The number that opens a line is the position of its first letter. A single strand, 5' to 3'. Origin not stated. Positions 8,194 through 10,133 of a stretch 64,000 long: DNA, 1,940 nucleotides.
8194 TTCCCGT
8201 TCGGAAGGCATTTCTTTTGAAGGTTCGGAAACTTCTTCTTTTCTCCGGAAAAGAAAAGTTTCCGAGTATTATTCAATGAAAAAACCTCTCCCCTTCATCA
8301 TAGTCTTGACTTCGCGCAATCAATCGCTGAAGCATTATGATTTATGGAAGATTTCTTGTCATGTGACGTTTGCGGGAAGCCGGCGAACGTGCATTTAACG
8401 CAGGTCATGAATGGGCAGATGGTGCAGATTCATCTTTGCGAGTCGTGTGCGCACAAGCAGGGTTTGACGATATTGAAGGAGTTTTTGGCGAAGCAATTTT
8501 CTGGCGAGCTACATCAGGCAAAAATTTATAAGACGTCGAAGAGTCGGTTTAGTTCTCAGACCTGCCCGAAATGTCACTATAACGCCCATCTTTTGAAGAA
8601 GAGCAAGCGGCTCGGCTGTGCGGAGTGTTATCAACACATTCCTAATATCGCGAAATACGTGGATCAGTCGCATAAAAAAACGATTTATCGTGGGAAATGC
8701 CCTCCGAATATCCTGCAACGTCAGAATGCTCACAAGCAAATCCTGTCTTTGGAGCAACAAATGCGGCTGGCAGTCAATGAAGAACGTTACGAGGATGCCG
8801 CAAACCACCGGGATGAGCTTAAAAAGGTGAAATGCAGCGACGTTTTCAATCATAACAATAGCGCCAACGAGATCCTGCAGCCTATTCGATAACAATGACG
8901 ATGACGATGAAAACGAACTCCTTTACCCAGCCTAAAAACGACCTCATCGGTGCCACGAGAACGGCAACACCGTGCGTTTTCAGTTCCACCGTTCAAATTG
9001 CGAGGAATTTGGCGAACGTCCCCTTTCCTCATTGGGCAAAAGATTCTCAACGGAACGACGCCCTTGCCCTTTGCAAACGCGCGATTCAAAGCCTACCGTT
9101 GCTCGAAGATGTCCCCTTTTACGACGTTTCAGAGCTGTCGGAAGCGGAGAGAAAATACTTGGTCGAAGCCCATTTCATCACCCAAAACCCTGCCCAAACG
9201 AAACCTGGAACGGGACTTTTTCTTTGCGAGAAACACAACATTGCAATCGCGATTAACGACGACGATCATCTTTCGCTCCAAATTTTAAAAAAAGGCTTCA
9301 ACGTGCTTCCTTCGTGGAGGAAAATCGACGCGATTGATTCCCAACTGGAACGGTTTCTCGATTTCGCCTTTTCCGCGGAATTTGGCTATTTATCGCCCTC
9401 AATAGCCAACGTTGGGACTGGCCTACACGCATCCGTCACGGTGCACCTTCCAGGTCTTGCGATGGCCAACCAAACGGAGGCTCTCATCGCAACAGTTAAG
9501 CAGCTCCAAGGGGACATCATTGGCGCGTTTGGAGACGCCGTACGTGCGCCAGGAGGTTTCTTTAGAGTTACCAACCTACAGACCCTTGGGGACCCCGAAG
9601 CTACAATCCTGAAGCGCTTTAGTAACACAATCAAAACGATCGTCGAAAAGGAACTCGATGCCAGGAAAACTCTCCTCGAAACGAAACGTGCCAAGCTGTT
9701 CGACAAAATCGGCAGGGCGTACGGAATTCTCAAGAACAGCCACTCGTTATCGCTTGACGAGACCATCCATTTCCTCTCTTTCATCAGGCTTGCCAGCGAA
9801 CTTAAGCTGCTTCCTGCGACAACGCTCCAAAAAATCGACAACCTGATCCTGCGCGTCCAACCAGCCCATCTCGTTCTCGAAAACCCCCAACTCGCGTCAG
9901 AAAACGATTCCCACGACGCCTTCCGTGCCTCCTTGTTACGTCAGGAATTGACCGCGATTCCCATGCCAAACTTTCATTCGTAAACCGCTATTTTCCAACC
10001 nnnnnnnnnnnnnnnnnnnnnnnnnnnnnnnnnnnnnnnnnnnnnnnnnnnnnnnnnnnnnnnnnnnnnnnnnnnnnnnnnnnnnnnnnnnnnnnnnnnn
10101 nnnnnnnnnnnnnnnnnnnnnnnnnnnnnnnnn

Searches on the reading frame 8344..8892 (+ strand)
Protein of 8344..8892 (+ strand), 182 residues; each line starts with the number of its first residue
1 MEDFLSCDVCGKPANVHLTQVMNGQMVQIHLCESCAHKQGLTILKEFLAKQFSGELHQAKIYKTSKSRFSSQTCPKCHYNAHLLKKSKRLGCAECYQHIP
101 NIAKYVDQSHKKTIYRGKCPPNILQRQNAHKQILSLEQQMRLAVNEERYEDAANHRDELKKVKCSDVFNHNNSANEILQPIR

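Call 18: search_protein_families(library=ncbifam, proteins=[window:8344-8892:+])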
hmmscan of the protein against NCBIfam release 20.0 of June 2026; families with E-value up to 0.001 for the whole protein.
window:8344-8892:+ (182 aa): 3 families
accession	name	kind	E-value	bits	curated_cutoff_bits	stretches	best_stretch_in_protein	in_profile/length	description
NF053706.1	PrRKinActvMcsABac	equivalog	1.2e-21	77.4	210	1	6-164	2-172/182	protein-arginine kinase activator protein McsA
NF003673.1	PRK05298.1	equivalog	0.00053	18.4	743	1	101-163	592-651/653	excinuclease ABC subunit UvrB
TIGR00631.1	uvrb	equivalog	0.00053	18.3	750.1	1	116-163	611-658/658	excinuclease ABC subunit UvrB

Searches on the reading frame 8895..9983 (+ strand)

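Call 18: search_protein_families(library=ncbifam, proteins=[window:8895-9983:+])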
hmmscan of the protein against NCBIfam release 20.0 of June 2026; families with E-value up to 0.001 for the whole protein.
window:8895-9983:+ (362 aa): 5 families
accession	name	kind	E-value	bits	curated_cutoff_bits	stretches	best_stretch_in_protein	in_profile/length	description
NF002194.0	PRK01059.1-4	equivalog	1.2e-81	274.5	385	1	21-353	8-341/345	protein arginine kinase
NF053707.1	PrArgKinMcsBBac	equivalog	2.5e-67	227.6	500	1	22-349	19-347/347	protein-arginine kinase McsB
NF002191.0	PRK01059.1-1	equivalog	6e-52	176.9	381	1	27-336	22-332/358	protein arginine kinase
NF002192.0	PRK01059.1-2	equivalog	3.8e-45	154.5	679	1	27-349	21-334/340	protein arginine kinase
NF002193.0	PRK01059.1-3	equivalog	4e-45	154.4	471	1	22-350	16-332/335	protein arginine kinase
